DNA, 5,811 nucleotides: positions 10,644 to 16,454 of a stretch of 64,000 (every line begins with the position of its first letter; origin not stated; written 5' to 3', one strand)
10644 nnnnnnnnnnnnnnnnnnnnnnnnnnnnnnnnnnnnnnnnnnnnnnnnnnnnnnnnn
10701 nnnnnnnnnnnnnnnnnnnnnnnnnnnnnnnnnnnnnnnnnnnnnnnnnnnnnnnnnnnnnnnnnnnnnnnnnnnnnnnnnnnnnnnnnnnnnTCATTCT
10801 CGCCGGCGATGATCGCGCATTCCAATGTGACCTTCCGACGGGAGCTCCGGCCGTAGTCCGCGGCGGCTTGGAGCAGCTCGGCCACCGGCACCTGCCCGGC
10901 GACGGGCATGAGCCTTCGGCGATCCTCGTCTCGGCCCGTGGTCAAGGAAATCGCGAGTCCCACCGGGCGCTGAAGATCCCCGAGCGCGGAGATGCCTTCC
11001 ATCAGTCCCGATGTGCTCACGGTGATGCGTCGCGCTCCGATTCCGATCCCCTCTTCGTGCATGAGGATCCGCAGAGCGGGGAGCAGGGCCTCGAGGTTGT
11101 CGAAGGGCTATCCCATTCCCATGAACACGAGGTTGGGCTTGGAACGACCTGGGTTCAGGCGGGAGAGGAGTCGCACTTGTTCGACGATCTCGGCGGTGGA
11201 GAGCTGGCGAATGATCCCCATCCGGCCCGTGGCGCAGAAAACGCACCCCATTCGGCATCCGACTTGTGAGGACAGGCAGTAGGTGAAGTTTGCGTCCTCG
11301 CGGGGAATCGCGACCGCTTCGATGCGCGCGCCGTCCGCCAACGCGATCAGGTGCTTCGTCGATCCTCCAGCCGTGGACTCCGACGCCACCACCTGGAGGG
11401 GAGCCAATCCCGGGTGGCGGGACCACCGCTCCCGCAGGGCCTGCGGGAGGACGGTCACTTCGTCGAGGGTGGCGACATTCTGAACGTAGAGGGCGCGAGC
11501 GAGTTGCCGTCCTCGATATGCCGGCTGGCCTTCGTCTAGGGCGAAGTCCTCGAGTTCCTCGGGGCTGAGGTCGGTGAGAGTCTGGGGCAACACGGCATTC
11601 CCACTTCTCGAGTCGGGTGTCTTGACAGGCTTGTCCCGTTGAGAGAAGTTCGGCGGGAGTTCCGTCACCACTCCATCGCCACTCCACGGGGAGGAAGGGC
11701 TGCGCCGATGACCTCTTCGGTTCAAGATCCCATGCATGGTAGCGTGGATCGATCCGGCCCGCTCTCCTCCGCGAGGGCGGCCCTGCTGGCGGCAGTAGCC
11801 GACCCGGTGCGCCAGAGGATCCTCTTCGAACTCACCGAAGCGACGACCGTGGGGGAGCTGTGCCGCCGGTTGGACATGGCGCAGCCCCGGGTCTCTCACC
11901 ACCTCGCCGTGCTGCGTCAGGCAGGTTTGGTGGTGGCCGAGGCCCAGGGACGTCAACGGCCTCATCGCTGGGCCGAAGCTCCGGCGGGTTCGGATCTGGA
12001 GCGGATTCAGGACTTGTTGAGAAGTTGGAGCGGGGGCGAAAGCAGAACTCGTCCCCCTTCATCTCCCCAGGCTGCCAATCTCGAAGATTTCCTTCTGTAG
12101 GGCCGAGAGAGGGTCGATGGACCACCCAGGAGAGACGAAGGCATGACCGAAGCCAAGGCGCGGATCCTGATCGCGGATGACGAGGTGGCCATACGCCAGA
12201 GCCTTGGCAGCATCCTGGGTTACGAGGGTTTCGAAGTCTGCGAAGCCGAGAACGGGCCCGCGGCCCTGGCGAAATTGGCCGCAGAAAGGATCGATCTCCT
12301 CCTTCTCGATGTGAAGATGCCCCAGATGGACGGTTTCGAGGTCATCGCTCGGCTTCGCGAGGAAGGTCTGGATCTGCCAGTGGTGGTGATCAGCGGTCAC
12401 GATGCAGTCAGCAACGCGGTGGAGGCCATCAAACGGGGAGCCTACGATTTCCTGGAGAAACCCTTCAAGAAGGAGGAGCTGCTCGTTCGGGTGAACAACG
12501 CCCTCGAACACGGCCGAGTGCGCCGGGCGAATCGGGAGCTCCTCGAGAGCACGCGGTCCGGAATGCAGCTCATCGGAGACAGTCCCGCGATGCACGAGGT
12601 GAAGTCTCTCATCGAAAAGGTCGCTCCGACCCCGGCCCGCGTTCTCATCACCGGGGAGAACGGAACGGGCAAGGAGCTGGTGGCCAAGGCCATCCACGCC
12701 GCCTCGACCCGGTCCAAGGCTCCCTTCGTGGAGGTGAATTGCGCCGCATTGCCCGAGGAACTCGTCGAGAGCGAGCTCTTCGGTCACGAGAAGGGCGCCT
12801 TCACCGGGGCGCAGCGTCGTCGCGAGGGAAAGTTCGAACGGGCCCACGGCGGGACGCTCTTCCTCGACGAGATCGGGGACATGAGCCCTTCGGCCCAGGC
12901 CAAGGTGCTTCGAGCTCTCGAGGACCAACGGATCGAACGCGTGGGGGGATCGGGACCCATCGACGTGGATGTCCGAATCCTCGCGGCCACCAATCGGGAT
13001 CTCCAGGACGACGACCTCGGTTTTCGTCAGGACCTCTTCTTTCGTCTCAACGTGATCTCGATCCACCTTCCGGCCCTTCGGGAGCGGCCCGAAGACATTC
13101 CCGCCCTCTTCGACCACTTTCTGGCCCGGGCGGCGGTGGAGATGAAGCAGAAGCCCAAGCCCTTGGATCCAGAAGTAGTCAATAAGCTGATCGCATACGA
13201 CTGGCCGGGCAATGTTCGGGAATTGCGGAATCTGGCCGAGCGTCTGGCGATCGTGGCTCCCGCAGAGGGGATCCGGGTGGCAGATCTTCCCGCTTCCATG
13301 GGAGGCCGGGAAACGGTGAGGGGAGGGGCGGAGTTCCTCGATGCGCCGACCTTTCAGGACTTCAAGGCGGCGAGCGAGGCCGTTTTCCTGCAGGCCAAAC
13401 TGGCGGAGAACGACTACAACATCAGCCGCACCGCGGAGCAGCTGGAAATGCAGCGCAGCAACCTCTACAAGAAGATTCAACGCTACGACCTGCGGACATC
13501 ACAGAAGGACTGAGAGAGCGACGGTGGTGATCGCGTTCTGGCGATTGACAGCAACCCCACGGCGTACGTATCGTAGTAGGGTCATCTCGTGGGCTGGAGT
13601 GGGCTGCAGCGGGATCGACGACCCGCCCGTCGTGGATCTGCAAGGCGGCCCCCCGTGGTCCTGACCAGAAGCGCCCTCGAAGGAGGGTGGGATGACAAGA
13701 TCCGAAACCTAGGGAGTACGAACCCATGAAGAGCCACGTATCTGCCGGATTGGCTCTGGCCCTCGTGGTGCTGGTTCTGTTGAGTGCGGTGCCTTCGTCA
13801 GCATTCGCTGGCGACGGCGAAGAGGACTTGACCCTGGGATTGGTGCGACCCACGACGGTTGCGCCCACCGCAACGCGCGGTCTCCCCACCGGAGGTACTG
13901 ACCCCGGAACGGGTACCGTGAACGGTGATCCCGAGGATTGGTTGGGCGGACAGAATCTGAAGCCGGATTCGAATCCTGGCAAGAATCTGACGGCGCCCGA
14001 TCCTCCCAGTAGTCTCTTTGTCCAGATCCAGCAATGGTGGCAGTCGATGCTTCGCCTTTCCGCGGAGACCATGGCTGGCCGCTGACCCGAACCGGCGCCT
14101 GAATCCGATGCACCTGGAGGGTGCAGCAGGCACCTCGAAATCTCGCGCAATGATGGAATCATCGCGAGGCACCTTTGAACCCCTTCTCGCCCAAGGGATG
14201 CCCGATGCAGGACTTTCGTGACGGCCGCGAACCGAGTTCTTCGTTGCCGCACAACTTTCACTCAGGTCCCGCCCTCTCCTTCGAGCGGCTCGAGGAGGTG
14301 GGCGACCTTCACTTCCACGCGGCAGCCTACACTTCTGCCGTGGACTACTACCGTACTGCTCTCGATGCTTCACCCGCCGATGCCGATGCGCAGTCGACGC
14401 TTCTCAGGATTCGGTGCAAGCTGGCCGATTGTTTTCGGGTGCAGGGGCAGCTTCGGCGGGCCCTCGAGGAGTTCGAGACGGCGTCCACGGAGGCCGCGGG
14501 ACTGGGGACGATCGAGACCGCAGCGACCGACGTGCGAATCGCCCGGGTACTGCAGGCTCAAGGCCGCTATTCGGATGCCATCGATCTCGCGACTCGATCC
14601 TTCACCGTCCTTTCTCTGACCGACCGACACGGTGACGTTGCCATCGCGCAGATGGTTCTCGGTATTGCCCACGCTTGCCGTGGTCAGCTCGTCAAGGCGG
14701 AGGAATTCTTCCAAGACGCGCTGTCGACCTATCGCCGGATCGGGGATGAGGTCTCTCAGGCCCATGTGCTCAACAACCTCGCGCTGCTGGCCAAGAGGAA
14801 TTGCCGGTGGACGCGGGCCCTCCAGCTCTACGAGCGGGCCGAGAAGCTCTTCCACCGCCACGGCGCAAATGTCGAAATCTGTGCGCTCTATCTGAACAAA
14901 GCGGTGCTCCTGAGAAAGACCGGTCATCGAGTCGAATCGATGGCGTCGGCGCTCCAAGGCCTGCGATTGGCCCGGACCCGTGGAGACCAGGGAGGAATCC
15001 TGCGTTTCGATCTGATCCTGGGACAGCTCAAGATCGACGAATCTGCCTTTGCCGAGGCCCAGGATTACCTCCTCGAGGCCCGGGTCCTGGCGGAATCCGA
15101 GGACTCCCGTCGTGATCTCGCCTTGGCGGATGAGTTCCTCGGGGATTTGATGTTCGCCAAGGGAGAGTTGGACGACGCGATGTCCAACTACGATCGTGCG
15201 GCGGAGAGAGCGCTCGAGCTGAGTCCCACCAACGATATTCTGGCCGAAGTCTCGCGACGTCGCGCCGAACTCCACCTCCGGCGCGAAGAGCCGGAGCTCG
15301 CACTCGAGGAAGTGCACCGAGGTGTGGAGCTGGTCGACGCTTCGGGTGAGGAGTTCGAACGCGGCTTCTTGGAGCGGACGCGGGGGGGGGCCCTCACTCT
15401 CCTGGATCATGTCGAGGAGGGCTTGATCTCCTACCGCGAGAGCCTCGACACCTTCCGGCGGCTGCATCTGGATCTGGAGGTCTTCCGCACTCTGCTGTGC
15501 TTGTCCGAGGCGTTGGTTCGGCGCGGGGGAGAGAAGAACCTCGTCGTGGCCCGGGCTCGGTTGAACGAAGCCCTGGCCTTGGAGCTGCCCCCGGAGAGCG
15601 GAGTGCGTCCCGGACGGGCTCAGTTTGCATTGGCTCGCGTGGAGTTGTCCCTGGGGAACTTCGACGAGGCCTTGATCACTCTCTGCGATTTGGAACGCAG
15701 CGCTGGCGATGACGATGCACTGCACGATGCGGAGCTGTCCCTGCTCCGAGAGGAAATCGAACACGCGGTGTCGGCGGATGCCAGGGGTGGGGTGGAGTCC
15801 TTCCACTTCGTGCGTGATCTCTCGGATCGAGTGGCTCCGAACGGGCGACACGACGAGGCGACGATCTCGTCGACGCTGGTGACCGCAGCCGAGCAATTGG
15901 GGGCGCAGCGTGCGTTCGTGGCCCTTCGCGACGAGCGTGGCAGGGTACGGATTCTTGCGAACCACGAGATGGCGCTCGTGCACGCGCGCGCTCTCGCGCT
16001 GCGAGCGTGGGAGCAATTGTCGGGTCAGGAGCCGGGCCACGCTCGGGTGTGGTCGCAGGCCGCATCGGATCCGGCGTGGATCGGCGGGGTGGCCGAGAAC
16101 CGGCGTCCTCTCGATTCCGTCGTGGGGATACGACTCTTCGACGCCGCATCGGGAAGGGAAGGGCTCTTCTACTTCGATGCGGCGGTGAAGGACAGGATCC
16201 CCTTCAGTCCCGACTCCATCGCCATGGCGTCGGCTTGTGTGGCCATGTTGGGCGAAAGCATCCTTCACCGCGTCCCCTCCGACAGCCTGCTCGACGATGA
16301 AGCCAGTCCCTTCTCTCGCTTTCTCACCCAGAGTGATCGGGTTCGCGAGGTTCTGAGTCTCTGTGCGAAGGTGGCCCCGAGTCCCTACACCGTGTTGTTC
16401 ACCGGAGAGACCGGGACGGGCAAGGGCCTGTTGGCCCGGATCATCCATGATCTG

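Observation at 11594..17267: Sigma-54 regulatory island: orphan NtrC-type regulator, small secreted protein, and a 1030-aa TPR-GAF-AAA+ activator with no receiver domain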

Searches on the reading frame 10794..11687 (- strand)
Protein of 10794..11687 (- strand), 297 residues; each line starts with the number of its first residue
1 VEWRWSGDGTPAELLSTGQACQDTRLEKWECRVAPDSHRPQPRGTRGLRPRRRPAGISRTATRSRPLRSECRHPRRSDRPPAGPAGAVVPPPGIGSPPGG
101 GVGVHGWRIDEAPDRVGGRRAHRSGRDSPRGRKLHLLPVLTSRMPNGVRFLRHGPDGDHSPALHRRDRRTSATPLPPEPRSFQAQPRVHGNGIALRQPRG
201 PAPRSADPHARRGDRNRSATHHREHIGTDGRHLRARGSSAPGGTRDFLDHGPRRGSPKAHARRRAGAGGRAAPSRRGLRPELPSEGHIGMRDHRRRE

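Call 9: search_protein_families(library=pfam, proteins=[window:10794-11687:-], max_evalue=0.001)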
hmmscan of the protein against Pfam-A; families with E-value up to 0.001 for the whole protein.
window:10794-11687:- (297 aa): 0 families

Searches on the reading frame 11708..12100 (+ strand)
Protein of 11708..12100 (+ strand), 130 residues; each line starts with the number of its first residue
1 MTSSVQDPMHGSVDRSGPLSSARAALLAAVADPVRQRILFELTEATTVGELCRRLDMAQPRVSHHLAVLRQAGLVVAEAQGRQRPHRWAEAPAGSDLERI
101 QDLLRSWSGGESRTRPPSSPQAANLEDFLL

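Call 7: search_protein_families(library=pfam, proteins=[window:11708-12100:+], max_evalue=0.01)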
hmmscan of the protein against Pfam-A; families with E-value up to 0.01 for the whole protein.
window:11708-12100:+ (130 aa): 6 families
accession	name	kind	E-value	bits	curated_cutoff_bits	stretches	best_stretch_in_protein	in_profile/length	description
PF01022.26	HTH_5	-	1.3e-12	47.8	22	1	32-75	1-45/47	Bacterial regulatory protein, arsR family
PF12840.13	HTH_20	-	5.9e-12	45.8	27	1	31-75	2-48/51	Helix-turn-helix domain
PF12802.13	MarR_2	-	6.4e-07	29.9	27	1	46-82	21-57/61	MarR family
PF13412.12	HTH_24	-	0.00029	20.8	21.9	1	33-75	3-47/48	Winged helix-turn-helix DNA-binding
PF09339.16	HTH_IclR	-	0.00048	20.3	22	1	42-76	15-49/52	IclR helix-turn-helix domain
PF25212.1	HVO_A0114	-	0.00096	19.3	27.6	1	24-88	13-80/84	HVO_A0114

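Call 101: search_protein_families(library=ncbifam, proteins=[window:11708-12100:+], max_evalue=0.001)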
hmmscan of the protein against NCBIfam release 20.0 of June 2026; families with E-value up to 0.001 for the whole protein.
window:11708-12100:+ (130 aa): 9 families
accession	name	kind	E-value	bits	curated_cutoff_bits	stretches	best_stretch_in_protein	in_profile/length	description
NF033788.1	HTH_metalloreg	subfamily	5.8e-19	67.7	55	1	24-89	2-69/77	metalloregulator ArsR/SmtB family transcription factor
NF047906.1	CdPbTransRegCmtR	equivalog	6.8e-14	51.6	150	1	25-97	13-86/104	Cd(II)/Pb(II)-sensing metalloregulatory transcriptional regulator CmtR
NF033789.1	repress_SdpR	subfamily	8.8e-13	48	100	1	28-82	3-58/79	autorepressor SdpR family transcription factor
NF041413.1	ArsR_Rv2640c_fam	equivalog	5.8e-10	39.6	155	1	25-88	34-101/118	Rv2640c family ArsR-like transcriptional regulator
NF007528.0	PRK10141.1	subfamily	1.9e-09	37.4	97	1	26-83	9-68/117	metalloregulator ArsR/SmtB family transcription factor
NF040642.1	sulf_sens_BigR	equivalog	3.7e-09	36.5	155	1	24-94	11-82/95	sulfite-sensing transcriptional repressor BigR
NF045707.1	Dbac_1936_reg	equivalog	3.5e-08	33.4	115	1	22-81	6-66/99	ArsR/SmtB-type metalloregulator TsoR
NF053602.1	Phr_regulator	exception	1.8e-05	24.4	320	1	26-98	5-80/191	heat shock transcription regulator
NF053755.1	MsvR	equivalog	9.6e-05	22.2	220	1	27-80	7-61/236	transcriptional factor MsvR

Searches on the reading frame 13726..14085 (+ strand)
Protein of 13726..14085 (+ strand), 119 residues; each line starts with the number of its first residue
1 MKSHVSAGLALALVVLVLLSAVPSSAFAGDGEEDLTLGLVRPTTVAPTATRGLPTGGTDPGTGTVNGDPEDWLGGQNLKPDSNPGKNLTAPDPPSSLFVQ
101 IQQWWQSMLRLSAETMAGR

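Call 7: search_protein_families(library=pfam, proteins=[window:13726-14085:+], max_evalue=0.01)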
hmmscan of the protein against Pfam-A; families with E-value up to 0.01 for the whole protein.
window:13726-14085:+ (119 aa): 0 families

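Call 101: search_protein_families(library=ncbifam, proteins=[window:13726-14085:+], max_evalue=0.001)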
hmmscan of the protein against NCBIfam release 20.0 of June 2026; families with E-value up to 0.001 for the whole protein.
window:13726-14085:+ (119 aa): 0 families

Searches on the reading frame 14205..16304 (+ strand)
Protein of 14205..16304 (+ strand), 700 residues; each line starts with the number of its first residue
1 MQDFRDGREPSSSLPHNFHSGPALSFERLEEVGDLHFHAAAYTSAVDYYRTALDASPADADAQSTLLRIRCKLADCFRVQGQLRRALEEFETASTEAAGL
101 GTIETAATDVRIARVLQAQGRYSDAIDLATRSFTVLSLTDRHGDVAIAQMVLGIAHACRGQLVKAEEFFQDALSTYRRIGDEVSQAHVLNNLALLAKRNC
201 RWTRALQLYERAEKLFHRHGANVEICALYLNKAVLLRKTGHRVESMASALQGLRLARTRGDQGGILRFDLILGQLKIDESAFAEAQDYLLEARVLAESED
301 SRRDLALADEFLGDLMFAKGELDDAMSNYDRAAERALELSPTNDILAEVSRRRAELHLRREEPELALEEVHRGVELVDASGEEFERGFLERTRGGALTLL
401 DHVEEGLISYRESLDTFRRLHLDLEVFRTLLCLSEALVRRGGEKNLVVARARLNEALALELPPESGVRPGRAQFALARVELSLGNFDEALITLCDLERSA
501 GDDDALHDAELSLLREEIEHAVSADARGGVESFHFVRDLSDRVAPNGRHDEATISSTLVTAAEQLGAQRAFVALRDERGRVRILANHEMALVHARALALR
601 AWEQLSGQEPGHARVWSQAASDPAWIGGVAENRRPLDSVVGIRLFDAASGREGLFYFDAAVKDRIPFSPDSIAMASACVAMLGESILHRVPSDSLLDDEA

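Call 29: find_related_loci(query=A4, collection=genome_contigs, flank=6000)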
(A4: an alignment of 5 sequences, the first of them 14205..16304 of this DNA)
Query A4 (700 aa) in genome_contigs; peptide patterns used: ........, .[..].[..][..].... (x = any residue, [..] = any of these).
244 stretches matched a pattern; 44 encode a relative of the query (tblastn E <= 1e-3); 43 distinct loci.
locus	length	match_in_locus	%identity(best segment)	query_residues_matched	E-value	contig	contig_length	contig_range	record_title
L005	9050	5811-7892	47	1-682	9e-148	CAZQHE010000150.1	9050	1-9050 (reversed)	MAG TPA_asm: uncultured bacterium isolate binchicken_co15_208 genome assembly, contig: NODE_6099_length_9050_cov_5.68749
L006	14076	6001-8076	40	1-687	1e-119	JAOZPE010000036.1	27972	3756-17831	MAG: Candidatus Krumholzibacteriia bacterium isolate GMC4.metabat2.160 GMC4_1220_length_27972_cov_10.855249, whole genom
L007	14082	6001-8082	39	1-687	5e-112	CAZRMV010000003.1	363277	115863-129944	MAG TPA_asm: uncultured bacterium isolate binchicken_co172_156 genome assembly, contig: NODE_3_length_363277_cov_78.0449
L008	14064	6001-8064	39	1-687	3e-109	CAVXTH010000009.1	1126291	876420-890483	MAG: Candidatus Krumholzibacteriota bacterium isolate MFD05684.bin.1.347 genome assembly, contig: contig_69965, whole ge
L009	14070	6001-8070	41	1-687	1e-123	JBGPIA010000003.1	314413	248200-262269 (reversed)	MAG: Candidatus Krumholzibacteriia bacterium isolate OBJ_0618_7090110_345 k141_6693531_length_314413_cov_23.0539, whole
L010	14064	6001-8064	39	1-687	7e-105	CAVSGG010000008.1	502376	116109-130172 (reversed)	MAG: Candidatus Krumholzibacteriota bacterium isolate MFD05684.bin.2.283 genome assembly, contig: contig_65836, whole ge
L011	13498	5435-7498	39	1-687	1e-103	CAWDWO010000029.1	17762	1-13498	MAG: Candidatus Krumholzibacteriota bacterium isolate MFD05684.bin.3.341 genome assembly, contig: contig_74205, whole ge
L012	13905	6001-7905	34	1-623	5e-81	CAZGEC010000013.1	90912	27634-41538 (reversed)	MAG TPA_asm: uncultured Fibrobacteraceae bacterium isolate binchicken_co150_468 genome assembly, contig: NODE_384_length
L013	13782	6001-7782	34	2-586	6e-81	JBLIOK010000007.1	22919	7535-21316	MAG: Candidatus Krumholzibacteriia bacterium isolate 3300053785_160 Ga0535658_0004758, whole genome shotgun sequence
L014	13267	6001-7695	33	25-580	1e-78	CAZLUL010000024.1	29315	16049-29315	MAG TPA_asm: uncultured Fibrobacteraceae bacterium isolate SRP155585_co2_84 genome assembly, contig: NODE_581_length_293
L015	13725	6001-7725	34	23-585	6e-76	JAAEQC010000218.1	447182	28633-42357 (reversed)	MAG: bacterium isolate Gpa_8 GpaG_CONTIG5428952, whole genome shotgun sequence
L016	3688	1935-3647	33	22-579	1e-74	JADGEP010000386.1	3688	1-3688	MAG: Candidatus Krumholzibacteriia bacterium isolate BB39 NODE_386_length_3688_cov_2.737192, whole genome shotgun sequen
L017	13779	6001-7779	34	22-611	3e-74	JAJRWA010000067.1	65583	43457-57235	MAG: Candidatus Krumholzibacteriota bacterium isolate Dive96_bin2.115 k141_1071323, whole genome shotgun sequence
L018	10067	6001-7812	34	3-590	4e-73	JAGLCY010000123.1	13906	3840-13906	MAG: Candidatus Krumholzibacteriia bacterium isolate SW_4_19 ROV167.bin.19.fa_123, whole genome shotgun sequence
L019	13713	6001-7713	33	28-590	6e-73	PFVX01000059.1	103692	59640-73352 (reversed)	MAG: bacterium CG_4_9_14_3_um_filter_65_15 isolate CG_4_9_14_3_um_filter_65_15 CG_4_9_14_3_um_filter_150_scaffold_47_c,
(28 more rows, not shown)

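Call 105: search_protein_representatives(protein=window:14205-16304:+)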
Query: 700 residues. Proteins with E-value up to 0.001 (for the whole library): 19129; up to 1e-10: 1890; up to 1e-30: 40. The best 150 are listed.
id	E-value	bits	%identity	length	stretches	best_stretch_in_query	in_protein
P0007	5.1e-157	540.7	48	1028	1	4-683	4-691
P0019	4.3e-127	441.8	44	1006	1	1-687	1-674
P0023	2.5e-115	403.0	40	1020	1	13-688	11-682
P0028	4.3e-100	352.6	38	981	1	47-685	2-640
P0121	9.6e-73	262.2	37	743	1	3-513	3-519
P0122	1.3e-67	245.3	33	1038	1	9-574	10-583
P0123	2.5e-67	244.4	32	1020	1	28-579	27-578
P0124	6.3e-65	236.4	31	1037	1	17-578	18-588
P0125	1.3e-64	235.4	39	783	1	240-687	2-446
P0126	3.4e-64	234.0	34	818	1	98-615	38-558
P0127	2.2e-63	231.3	31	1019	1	25-596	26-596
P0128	5.1e-63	230.1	38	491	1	7-460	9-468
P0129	3.7e-57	210.7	29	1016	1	26-624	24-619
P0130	7.6e-56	206.4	30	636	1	1-578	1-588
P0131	1.1e-54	202.6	30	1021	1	20-574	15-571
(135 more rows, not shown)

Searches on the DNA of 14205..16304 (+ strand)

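Call 96: search_rna_families(source=L037, start=9300, end=9750, threshold=evalue, max_evalue=1)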
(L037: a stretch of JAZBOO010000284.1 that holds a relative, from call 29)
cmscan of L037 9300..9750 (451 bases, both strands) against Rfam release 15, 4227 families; matches with E-value up to 1: 1.
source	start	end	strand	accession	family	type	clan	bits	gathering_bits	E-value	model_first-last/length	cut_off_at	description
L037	9384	9398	+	RF03092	Ocean-VII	Gene; sRNA;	-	12.1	53.5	0.83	1-41/41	no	Ocean-VII RNA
